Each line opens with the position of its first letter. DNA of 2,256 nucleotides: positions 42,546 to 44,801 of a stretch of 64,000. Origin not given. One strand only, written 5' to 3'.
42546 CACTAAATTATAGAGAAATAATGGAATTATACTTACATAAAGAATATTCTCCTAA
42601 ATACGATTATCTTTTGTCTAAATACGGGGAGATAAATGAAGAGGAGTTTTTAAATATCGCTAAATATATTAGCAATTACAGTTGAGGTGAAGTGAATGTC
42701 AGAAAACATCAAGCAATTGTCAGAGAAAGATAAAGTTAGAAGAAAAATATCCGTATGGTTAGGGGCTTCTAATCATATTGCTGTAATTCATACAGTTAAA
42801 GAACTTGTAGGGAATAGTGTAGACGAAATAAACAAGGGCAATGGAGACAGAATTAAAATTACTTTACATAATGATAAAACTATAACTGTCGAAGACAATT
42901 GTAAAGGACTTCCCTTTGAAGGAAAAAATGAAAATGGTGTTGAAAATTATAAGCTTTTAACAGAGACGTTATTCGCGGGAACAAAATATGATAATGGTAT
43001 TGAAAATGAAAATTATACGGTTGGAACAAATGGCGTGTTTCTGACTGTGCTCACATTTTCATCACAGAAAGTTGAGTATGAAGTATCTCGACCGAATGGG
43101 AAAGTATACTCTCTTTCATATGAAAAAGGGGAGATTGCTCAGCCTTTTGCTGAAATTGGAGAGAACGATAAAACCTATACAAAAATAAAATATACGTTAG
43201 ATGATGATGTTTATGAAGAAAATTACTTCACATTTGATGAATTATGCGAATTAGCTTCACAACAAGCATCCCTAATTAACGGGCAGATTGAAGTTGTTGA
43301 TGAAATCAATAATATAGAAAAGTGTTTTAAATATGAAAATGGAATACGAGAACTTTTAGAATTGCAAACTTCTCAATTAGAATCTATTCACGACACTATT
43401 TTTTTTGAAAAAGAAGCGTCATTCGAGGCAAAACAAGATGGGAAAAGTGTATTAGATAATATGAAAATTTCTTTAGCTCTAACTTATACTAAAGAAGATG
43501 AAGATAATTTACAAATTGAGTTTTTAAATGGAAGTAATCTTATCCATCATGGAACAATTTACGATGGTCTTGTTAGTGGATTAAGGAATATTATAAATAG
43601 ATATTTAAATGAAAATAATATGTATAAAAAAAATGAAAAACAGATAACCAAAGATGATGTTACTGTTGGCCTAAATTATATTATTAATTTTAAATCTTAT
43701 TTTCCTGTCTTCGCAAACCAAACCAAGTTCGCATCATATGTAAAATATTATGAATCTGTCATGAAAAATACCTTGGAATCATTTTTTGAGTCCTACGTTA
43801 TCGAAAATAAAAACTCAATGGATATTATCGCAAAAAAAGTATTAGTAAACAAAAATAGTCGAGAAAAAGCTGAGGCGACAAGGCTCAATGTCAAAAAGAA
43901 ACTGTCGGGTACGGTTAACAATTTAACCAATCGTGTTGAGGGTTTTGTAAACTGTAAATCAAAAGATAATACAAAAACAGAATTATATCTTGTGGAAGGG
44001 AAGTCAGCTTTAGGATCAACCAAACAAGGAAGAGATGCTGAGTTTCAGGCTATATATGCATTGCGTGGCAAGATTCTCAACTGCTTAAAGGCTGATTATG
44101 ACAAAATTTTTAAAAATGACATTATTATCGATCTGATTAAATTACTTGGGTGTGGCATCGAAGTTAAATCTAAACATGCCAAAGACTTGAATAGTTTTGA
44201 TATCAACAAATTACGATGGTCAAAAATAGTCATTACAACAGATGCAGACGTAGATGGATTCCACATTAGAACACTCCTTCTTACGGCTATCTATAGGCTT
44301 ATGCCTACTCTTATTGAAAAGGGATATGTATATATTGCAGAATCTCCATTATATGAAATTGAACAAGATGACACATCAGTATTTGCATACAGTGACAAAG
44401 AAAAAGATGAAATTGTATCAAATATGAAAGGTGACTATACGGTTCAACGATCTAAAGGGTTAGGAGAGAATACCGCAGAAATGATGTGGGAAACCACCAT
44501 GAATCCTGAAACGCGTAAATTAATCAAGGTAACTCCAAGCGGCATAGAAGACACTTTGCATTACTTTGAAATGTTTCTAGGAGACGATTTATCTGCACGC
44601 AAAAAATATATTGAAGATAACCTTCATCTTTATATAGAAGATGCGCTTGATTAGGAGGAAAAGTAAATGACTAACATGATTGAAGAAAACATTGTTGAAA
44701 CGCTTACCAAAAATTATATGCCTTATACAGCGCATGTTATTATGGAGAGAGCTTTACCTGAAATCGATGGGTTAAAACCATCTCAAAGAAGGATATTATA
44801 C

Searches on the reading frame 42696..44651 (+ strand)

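Call 59: search_protein_families(library=pfam, proteins=[window:42696-44651:+], max_evalue=0.001)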
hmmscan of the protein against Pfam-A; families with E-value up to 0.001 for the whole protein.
window:42696-44651:+ (652 aa): 4 families
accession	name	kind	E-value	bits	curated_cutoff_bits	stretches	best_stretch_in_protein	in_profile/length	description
PF00204.31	DNA_gyraseB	-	4.7e-24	85.2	27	1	216-396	1-171/173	DNA gyrase B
PF00986.26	DNA_gyraseB_C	-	5e-21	75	29.8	1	579-640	2-63/63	DNA gyrase B subunit, carboxyl terminus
PF01751.28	Toprim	-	9.9e-17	61.4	23.1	1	429-549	1-95/96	Toprim domain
PF02518.31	HATPase_c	-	1.4e-05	25.9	26.4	1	29-91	5-56/111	Histidine kinase-, DNA gyrase B-, and HSP90-like ATPase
